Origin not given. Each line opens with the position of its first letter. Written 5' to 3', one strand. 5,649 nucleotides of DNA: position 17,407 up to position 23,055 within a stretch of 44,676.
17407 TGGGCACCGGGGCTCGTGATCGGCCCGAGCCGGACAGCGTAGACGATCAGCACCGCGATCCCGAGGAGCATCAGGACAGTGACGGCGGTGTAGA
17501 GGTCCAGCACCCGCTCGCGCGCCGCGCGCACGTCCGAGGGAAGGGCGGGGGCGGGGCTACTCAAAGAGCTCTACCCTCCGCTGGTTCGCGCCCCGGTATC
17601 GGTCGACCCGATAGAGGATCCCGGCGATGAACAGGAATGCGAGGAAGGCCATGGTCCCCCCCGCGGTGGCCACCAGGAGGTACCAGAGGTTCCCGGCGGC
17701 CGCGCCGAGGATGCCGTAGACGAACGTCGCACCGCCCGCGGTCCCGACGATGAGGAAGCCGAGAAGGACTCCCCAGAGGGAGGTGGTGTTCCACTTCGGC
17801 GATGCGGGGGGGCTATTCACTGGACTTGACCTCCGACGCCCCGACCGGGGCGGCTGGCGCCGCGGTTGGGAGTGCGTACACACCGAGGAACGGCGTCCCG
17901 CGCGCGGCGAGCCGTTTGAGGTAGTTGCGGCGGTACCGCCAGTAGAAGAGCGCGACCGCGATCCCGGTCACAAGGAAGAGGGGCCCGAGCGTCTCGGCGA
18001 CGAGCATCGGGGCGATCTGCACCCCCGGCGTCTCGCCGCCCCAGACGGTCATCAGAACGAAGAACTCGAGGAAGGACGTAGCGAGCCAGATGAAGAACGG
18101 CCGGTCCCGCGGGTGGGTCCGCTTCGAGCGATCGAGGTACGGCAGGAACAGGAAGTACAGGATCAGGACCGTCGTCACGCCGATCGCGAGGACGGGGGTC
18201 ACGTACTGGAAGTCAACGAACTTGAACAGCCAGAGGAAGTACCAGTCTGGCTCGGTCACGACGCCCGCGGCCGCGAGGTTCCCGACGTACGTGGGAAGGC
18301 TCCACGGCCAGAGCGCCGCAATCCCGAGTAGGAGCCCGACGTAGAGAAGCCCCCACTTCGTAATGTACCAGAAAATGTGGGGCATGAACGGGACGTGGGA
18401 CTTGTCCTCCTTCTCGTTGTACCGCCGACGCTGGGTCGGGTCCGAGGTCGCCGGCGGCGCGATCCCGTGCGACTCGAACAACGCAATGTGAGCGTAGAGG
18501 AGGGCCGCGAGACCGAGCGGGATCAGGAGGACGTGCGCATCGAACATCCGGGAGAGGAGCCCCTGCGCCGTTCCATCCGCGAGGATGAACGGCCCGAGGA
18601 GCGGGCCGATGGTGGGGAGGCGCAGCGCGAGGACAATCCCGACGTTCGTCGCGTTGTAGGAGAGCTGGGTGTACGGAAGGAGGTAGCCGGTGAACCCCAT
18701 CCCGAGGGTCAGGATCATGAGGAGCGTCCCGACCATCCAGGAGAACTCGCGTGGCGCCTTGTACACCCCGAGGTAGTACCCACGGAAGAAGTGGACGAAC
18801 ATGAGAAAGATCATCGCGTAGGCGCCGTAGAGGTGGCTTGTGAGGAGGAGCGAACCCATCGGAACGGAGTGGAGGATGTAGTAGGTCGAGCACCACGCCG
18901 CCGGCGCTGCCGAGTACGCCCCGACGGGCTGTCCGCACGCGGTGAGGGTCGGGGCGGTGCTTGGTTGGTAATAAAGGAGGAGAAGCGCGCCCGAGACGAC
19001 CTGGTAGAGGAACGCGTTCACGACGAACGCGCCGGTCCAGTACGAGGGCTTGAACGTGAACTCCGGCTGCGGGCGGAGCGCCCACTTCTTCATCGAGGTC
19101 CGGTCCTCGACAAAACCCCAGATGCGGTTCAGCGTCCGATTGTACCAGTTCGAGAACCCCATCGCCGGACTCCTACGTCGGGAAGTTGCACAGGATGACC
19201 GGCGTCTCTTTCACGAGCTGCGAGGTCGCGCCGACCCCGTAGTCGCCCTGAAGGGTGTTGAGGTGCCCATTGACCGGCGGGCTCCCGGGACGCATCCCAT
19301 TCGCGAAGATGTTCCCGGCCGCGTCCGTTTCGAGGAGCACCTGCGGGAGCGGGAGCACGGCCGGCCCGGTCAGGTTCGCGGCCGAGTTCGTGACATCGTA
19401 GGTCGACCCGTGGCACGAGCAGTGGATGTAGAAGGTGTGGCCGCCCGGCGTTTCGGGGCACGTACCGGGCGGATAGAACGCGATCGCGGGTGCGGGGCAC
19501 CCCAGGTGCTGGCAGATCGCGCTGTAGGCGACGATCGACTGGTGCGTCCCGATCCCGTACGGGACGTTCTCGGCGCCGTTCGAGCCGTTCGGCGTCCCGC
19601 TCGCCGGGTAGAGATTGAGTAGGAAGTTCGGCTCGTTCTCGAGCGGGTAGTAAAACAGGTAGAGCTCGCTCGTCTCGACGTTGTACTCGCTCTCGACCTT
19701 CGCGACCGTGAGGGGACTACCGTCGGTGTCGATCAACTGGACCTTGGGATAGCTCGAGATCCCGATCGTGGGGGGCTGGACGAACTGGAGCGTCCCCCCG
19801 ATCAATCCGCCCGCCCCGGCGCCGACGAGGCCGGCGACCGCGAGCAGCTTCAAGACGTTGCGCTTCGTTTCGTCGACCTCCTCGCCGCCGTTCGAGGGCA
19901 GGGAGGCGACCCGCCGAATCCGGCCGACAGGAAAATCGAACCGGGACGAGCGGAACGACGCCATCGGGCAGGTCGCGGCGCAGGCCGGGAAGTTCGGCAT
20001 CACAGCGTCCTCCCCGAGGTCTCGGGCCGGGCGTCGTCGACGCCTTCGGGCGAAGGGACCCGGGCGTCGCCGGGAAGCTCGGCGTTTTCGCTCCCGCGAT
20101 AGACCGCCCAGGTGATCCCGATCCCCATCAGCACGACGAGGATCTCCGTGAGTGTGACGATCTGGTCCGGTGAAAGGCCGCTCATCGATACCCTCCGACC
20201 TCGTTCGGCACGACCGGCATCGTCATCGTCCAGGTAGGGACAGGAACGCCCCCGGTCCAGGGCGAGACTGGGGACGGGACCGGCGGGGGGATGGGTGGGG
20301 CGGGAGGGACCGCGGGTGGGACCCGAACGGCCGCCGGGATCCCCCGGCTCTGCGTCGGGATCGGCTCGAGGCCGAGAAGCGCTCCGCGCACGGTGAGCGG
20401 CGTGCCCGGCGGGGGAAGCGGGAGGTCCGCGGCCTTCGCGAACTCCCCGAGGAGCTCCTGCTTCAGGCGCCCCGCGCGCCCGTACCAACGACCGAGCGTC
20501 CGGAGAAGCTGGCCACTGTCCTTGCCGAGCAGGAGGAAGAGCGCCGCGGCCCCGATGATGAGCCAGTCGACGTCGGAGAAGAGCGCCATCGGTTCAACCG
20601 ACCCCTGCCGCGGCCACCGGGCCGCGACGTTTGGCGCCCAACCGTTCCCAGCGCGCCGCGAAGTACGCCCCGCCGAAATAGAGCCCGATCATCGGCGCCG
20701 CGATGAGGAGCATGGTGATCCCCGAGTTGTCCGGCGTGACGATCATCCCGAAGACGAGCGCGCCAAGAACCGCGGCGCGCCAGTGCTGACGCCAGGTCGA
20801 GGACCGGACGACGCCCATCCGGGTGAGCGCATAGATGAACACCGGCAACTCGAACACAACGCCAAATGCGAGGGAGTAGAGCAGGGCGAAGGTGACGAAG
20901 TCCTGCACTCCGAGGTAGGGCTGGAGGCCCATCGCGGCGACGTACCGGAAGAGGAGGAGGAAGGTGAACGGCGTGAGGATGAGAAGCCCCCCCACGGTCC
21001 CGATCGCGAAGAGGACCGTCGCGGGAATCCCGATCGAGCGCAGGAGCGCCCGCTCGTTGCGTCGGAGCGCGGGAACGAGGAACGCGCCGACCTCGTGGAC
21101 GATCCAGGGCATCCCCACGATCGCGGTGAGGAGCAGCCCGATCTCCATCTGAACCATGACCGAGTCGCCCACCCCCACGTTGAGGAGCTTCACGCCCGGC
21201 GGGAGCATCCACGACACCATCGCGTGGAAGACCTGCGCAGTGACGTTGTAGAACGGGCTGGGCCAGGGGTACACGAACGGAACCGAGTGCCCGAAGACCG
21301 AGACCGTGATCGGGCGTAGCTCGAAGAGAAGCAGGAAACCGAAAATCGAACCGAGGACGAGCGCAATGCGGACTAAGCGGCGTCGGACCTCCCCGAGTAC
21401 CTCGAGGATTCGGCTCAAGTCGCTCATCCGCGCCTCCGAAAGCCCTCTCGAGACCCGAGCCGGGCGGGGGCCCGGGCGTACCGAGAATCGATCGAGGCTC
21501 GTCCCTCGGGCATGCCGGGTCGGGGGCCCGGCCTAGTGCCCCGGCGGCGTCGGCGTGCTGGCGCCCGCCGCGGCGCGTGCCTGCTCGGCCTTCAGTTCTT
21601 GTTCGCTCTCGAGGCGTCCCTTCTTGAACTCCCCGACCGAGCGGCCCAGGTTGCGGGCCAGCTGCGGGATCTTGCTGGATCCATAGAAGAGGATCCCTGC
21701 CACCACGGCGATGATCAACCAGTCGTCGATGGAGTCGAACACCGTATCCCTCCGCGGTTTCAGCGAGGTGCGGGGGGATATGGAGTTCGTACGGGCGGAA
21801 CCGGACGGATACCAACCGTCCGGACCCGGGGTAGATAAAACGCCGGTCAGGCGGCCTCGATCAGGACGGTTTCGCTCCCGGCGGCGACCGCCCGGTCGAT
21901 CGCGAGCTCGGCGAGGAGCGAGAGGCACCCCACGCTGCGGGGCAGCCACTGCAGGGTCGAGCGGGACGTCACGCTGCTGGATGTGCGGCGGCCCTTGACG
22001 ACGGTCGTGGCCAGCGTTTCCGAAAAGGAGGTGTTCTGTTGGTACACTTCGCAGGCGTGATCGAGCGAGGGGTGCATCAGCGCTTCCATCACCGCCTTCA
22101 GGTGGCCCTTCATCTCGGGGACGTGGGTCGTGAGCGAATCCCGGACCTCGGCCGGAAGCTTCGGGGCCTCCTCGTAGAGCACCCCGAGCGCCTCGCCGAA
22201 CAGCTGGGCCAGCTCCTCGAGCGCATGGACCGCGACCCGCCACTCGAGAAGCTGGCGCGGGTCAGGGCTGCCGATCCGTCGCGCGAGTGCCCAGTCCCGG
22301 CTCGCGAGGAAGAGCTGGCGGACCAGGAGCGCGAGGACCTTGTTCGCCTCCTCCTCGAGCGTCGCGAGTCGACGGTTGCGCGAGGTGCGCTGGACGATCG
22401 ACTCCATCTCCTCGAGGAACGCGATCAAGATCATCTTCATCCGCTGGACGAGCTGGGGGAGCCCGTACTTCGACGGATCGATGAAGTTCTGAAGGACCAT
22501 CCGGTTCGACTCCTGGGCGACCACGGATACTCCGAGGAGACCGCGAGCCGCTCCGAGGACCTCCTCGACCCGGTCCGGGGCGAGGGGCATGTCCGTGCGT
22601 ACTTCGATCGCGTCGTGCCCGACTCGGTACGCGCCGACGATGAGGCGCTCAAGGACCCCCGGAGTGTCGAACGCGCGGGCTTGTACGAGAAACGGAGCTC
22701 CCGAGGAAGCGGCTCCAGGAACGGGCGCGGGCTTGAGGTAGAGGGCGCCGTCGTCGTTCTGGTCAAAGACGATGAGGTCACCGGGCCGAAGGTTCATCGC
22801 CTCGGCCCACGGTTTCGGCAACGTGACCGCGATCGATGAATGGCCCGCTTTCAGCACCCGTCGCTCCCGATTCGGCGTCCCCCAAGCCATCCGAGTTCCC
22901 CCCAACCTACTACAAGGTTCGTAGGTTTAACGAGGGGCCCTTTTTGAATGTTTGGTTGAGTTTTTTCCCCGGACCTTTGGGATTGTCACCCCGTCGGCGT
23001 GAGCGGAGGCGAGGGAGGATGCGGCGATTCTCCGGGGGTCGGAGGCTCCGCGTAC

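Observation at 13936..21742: One tightly coupled ~7.8 kb operon joins Tat export genes, Rieske/cytochrome b, oxidase subunit I and heme O/A synthases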

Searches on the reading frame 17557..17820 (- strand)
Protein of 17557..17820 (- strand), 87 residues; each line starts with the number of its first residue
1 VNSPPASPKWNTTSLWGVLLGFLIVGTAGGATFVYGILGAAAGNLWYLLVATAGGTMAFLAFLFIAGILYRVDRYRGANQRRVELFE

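Call 4: search_protein_families(library=pfam, max_evalue=0.01, proteins=[window:17557-17820:-])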
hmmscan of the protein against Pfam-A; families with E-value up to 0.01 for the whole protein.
window:17557-17820:- (87 aa): 0 families

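Call 21: search_protein_families(library=pfam, max_evalue=10, proteins=[window:17557-17820:-])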
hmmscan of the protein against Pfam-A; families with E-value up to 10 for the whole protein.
window:17557-17820:- (87 aa): 3 families
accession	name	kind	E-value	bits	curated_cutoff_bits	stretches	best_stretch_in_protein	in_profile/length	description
PF00487.30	FA_desaturase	-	0.15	12.3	29.7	1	14-61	132-179/253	Fatty acid desaturase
PF12698.13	ABC2_membrane_3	-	0.17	11.3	31.6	1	14-74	211-267/347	ABC-2 family transporter protein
PF25587.1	Rv2743c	-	1.3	9.1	27.7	1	13-71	32-81/237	Rv2743c family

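Call 24: find_homologous_proteins(query=window:17557-17820:-, max_evalue=0.001)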
Query window:17557-17820:- (87 aa): 246 proteins with E <= 0.001 among 259 candidates; the best 120 are listed.
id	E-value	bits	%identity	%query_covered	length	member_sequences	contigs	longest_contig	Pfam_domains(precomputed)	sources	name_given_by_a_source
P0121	1.3e-47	178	97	100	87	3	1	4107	-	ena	-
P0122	2.3e-35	138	74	100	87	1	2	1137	-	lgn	-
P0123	7.8e-34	134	75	100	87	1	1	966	-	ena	-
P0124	3.7e-33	131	72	100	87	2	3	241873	-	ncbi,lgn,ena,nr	ncbi:MAG TPA: hypothetical protein VEK13_03770 [Thermoplasmata archaeon]|nr:hypothetical protein [Th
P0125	6.6e-33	131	71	100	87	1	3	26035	-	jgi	-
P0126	1.9e-32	129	70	100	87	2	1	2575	-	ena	-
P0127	6.9e-31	124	69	100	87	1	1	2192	-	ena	-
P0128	1.4e-30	123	66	100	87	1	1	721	-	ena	-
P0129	2.0e-30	123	68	100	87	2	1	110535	-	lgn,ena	-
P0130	3.0e-30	122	66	100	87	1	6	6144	-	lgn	-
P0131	3.3e-30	122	66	100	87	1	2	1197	-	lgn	-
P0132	4.7e-30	121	72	93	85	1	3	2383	-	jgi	jgi:hypothetical protein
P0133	4.8e-30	121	66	99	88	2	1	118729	-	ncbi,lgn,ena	-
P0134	3.1e-29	119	66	100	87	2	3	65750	-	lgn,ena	-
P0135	4.2e-29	118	66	100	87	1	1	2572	-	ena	-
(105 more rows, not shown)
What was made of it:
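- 17557..17820 (-): orf87: two-helix membrane protein. 246 homologues; the 120 listed are 85-91 aa, mostly 87-88 aa (call 24).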

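Call 66: search_solved_structures(query=A2, max_evalue=10)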
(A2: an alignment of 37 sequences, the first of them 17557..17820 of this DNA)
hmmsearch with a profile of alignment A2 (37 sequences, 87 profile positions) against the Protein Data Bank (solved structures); distinct sequences matched with E-value up to 10: 8.
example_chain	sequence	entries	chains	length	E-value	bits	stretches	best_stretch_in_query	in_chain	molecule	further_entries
1occ_M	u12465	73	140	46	0.16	15.8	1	51-77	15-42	CYTOCHROME C OXIDASE | Cytochrome c oxidase polypeptide VIII-heart | CYTOCHROME C OXIDASE SUBUNIT 8B, MITOCHONDRIAL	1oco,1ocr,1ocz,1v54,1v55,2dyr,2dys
8gcq_M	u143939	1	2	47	0.17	15.8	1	51-77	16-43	Cytochrome c oxidase subunit 8B, mitochondrial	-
5b1b_M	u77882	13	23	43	0.23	15.3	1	51-76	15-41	Cytochrome c oxidase subunit 8B, mitochondrial | COMPLEX IV COX8B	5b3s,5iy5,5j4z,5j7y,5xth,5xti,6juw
7w3e_M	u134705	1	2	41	0.34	14.8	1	51-76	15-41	Cytochrome c oxidase subunit 8B, mitochondrial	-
2y69_M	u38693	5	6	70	0.45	14.4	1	51-77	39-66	CYTOCHROME C OXIDASE POLYPEPTIDE 8H | Cytochrome c oxidase subunit 8B, mitochondrial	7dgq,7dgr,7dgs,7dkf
9w2z_M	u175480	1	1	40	0.81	13.6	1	51-75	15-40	Cytochrome c oxidase subunit 8B, mitochondrial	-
8odt_A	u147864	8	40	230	1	13.3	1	13-62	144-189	Tol-Pal system protein TolQ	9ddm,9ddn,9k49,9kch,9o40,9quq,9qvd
9kpz_A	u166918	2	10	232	1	13.3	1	13-62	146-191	Tol-Pal system protein TolQ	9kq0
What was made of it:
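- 17557..17820 (-): No family or solved-structure match; the best E is 0.16, which is chance level (calls 21, 66).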

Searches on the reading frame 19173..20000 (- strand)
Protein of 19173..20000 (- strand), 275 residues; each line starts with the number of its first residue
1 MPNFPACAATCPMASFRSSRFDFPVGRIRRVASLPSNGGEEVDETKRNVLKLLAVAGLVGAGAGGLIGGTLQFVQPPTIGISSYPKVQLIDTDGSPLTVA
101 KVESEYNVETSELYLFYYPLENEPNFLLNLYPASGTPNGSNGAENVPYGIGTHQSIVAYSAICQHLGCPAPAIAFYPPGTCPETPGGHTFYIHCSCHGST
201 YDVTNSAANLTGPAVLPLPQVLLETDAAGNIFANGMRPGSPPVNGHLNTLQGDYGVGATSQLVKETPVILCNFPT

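Call 4: search_protein_families(library=pfam, max_evalue=0.01, proteins=[window:19173-20000:-])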
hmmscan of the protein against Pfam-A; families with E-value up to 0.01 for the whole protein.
window:19173-20000:- (275 aa): 1 family
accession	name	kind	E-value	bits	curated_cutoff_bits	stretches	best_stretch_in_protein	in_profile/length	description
PF00355.32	Rieske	-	6.6e-06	26.4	20.3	1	153-215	33-81/88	Rieske [2Fe-2S] domain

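Call 14: search_solved_structures(query=window:19173-20000:-, max_evalue=0.01)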
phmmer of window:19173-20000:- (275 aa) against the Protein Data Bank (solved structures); distinct sequences matched with E-value up to 0.01: 22.
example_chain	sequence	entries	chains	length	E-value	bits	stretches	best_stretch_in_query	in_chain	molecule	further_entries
1jm1_A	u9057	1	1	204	1.4e-15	60.8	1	100-236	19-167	Rieske iron-sulfur protein soxF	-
1g8j_B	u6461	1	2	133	4.5e-09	39.5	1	122-231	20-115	ARSENITE OXIDASE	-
1g8k_B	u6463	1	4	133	6.1e-09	39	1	131-231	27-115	ARSENITE OXIDASE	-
8cgs_B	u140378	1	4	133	4e-08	36.4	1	131-231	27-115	AioB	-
8cff_B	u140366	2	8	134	4.1e-08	36.4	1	131-231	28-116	Arsenite oxidase subunit AioB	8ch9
9wcx_V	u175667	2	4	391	2.8e-06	30.3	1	142-235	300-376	Cytochrome bc1 complex Rieske iron-sulfur subunit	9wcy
8r3a_B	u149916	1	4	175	2.9e-06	30.2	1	145-236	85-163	Arsenite oxidase small subunit AioB Rieske [2Fe-2S] cluster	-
3fou_A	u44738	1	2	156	1.4e-05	28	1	154-226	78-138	Quinol-cytochrome c reductase, Rieske iron-sulfur subunit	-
1nyk_A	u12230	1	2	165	1.4e-05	28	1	154-226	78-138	Rieske iron-sulfur protein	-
8rtl_B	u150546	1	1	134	3.7e-05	26.6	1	131-231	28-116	Arsenite oxidase subunit AioB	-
8rtl_D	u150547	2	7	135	3.8e-05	26.6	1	131-231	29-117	Arsenite oxidase subunit AioB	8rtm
7rh5_Y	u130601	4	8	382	4.3e-05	26.4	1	155-235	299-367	Cytochrome bc1 complex Rieske iron-sulfur subunit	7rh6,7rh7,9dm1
6hwh_A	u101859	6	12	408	5e-05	26.2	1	155-235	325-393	Ubiquinol-cytochrome c reductase iron-sulfur subunit | Cytochrome bc1 complex cytochrome c subunit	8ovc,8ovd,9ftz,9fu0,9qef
6adq_A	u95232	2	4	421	5.5e-05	26.1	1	155-235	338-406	Rieske iron-sulfur protein QcrA | Cytochrome bc1 complex Rieske iron-sulfur subunit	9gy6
7q21_A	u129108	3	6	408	0.00025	23.9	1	156-235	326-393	Cytochrome bc1 complex Rieske iron-sulfur subunit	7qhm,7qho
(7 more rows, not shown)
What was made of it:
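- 19173..20000 (-): Rieske iron-sulphur protein (275 aa), SoxF/SoxL2-like. Best solved structure is 1jm1 SoxF, E = 1e-15 (call 14).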

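Call 85: search_protein_families(library=ncbifam, max_evalue=0.01, proteins=[window:19173-20000:-])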
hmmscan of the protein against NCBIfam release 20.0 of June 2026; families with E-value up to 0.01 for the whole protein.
window:19173-20000:- (275 aa): 6 families
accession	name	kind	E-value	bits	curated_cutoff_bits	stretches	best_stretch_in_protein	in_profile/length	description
TIGR03171.1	soxL2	equivalog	1.1e-38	133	582.1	2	41-179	58-201/321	Rieske iron-sulfur protein SoxL2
NF050121.1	bc1_QcrA_actin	exception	4.6e-14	52.7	275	1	152-235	236-307/319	cytochrome bc1 complex Rieske iron-sulfur subunit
TIGR02694.1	arsenite_ox_S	equivalog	3.2e-12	46.5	95.65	1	144-236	39-118/129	arsenate reductase (azurin) small subunit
NF045928.1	Cytb6fFeSPetC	equivalog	6.8e-07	28.8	250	1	159-222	104-152/179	cytochrome b6-f complex iron-sulfur subunit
TIGR01416.1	Rieske_proteo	equivalog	3e-06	27.4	97.4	1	153-226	106-170/176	ubiquinol-cytochrome c reductase iron-sulfur subunit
NF010001.0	PRK13474.1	subfamily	3.7e-05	23.1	154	0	160-221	104-150/178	cytochrome b6-f complex iron-sulfur subunit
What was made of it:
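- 19173..20000 (-): TIGR03171 SoxL2 E = 1e-38, below its cut-off (call 85).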

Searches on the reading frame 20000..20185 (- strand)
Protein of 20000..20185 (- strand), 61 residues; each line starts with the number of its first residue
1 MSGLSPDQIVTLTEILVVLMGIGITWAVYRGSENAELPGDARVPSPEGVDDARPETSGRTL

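Call 4: search_protein_families(library=pfam, max_evalue=0.01, proteins=[window:20000-20185:-])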
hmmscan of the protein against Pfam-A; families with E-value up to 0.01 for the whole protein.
window:20000-20185:- (61 aa): 0 families

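Call 21: search_protein_families(library=pfam, max_evalue=10, proteins=[window:20000-20185:-])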
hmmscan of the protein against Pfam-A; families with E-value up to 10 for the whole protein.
window:20000-20185:- (61 aa): 0 families
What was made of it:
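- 20000..20185 (-): orf61: single-pass membrane protein with a conserved acidic tail, translationally coupled to Rieske. No matching family (call 21).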

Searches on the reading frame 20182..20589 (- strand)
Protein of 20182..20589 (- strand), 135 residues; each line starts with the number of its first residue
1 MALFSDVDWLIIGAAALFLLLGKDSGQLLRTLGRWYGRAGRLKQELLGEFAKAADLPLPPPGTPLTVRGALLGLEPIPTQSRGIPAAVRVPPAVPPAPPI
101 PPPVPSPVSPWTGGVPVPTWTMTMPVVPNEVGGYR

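Call 4: search_protein_families(library=pfam, max_evalue=0.01, proteins=[window:20182-20589:-])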
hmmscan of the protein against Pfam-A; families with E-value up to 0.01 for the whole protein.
window:20182-20589:- (135 aa): 0 families

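Call 21: search_protein_families(library=pfam, max_evalue=10, proteins=[window:20182-20589:-])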
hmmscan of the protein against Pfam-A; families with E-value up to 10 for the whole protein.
window:20182-20589:- (135 aa): 0 families
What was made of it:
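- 20182..20589 (-): orf135: a TatA-family paralogue (TatB-like) with a long Pro-rich tail. There is no Pfam hit (calls 4, 21).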

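Call 85: search_protein_families(library=ncbifam, max_evalue=0.01, proteins=[window:20182-20589:-])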
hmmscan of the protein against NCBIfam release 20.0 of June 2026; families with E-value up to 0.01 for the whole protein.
window:20182-20589:- (135 aa): 0 families

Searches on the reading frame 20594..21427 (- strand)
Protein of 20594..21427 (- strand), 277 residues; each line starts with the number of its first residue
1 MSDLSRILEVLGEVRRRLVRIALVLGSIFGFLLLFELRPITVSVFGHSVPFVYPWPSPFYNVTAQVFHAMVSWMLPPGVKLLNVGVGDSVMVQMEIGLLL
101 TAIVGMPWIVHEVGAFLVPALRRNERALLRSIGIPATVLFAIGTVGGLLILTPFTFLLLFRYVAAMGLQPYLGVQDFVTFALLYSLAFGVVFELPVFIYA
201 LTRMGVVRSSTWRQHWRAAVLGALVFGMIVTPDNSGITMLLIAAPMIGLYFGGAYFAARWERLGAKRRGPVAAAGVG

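Call 4: search_protein_families(library=pfam, max_evalue=0.01, proteins=[window:20594-21427:-])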
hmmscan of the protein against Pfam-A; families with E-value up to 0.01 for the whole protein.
window:20594-21427:- (277 aa): 1 family
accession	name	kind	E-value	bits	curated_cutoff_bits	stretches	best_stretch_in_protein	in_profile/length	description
PF00902.23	TatC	-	1.5e-40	139.7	25.1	1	9-245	1-208/208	Sec-independent protein translocase protein (TatC)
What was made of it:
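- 20594..21427 (-): tatC (277 aa). PF00902 E = 1.5e-40, covering the full profile (call 4).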

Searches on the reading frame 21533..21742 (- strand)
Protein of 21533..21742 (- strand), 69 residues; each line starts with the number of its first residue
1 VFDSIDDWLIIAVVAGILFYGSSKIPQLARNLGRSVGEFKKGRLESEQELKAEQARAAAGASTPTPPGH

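Call 4: search_protein_families(library=pfam, max_evalue=0.01, proteins=[window:21533-21742:-])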
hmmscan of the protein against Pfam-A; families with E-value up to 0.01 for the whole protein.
window:21533-21742:- (69 aa): 1 family
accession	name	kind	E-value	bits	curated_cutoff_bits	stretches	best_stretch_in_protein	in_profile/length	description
PF02416.21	TatA_B_E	-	1.2e-12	47.3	21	1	4-54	2-51/53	mttA/Hcf106 family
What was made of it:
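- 21533..21742 (-): tatA (69 aa, GTG start). PF02416 E = 1.2e-12 (call 4).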

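Call 85: search_protein_families(library=ncbifam, max_evalue=0.01, proteins=[window:21533-21742:-])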
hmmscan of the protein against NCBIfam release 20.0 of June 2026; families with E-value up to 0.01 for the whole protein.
window:21533-21742:- (69 aa): 14 families
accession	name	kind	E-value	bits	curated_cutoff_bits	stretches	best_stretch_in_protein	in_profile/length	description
TIGR01411.1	tatAE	subfamily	7.3e-16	57.5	53.9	1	2-49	2-47/47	twin-arginine translocase TatA/TatE family subunit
NF001854.0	PRK00575.1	equivalog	3.3e-08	34.1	72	1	7-63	8-67/94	Sec-independent protein translocase subunit TatA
NF011430.0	PRK14861.1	subfamily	1.1e-07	31.3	62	1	9-53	11-54/61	twin arginine translocase protein A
NF001940.0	PRK00720.1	equivalog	7.4e-07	29.2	83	1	4-56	5-58/78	twin-arginine translocase TatA/TatE family subunit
NF002813.0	PRK02958.1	equivalog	1.3e-06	28.4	83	1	4-58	5-58/73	Sec-independent protein translocase subunit TatA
NF011429.0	PRK14857.1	equivalog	6.4e-06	26.5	77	1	9-58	12-60/91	TatA/E family twin arginine-targeting protein translocase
NF003393.0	PRK04561.1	equivalog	3e-05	23.9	104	1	4-47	5-47/75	twin arginine translocase protein A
NF002500.0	PRK01833.1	equivalog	0.00011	22.5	115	1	5-52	6-51/74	Sec-independent protein translocase subunit TatA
NF003396.0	PRK04598.1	equivalog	0.00016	22.1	121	1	4-54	5-53/81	Sec-independent protein translocase subunit TatA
NF002922.0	PRK03554.1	equivalog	0.00019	21.9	125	1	4-55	5-53/89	Sec-independent protein translocase subunit TatA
NF001681.0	PRK00442.1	equivalog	0.00024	21.8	102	1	6-59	7-60/92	twin-arginine translocase TatA/TatE family subunit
NF002448.0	PRK01614.1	equivalog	0.00084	19.6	83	1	4-54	5-53/85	Sec-independent protein translocase subunit TatA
NF002377.0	PRK01371.1-4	equivalog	0.0018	18.7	96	1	5-53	6-53/119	sec-independent translocase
TIGR01410.1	tatB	equivalog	0.0021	18.5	56.5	1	9-53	9-52/80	Sec-independent protein translocase protein TatB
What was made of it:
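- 21533..21742 (-): TIGR01411 57.5 bits, above the 53.9 cut-off (call 85).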

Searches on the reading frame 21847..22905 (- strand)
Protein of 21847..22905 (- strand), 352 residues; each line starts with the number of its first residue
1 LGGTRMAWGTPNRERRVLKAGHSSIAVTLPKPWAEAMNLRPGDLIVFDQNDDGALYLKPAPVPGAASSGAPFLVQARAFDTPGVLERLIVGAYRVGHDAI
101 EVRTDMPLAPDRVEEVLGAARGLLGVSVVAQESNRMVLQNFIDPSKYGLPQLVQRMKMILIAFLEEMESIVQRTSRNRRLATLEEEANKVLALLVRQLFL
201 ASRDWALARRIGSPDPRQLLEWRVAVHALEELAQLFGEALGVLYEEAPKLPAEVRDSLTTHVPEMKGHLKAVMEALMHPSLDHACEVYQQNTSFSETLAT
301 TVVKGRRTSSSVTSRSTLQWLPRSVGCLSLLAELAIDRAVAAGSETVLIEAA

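Call 5: search_protein_families(library=pfam, max_evalue=0.01, proteins=[window:21847-22905:-])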
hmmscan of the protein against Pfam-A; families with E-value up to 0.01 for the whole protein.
window:21847-22905:- (352 aa): 1 family
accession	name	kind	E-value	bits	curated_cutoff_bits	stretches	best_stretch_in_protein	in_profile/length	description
PF04014.23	MazE_antitoxin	-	1.1e-10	41.7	24.7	1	21-60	4-43/48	Antidote-toxin recognition MazE, bacterial antitoxin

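Call 85: search_protein_families(library=ncbifam, max_evalue=0.01, proteins=[window:21847-22905:-])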
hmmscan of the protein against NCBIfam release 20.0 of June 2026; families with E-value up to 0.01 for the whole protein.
window:21847-22905:- (352 aa): 2 families
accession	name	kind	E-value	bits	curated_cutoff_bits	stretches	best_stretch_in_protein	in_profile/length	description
TIGR01439.1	lp_hng_hel_AbrB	domain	1.5e-07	31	28.3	1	27-60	10-43/44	transcriptional regulator, AbrB family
TIGR02609.1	doc_partner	hypoth_equivalog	0.0016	18.8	55.9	1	24-53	9-38/74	putative addiction module antidote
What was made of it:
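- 21847..22905 (-): AbrB-domain protein (352 aa), candidate regulator of the cluster. PF04014 E = 1e-10 and TIGR01439 (calls 5, 85).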
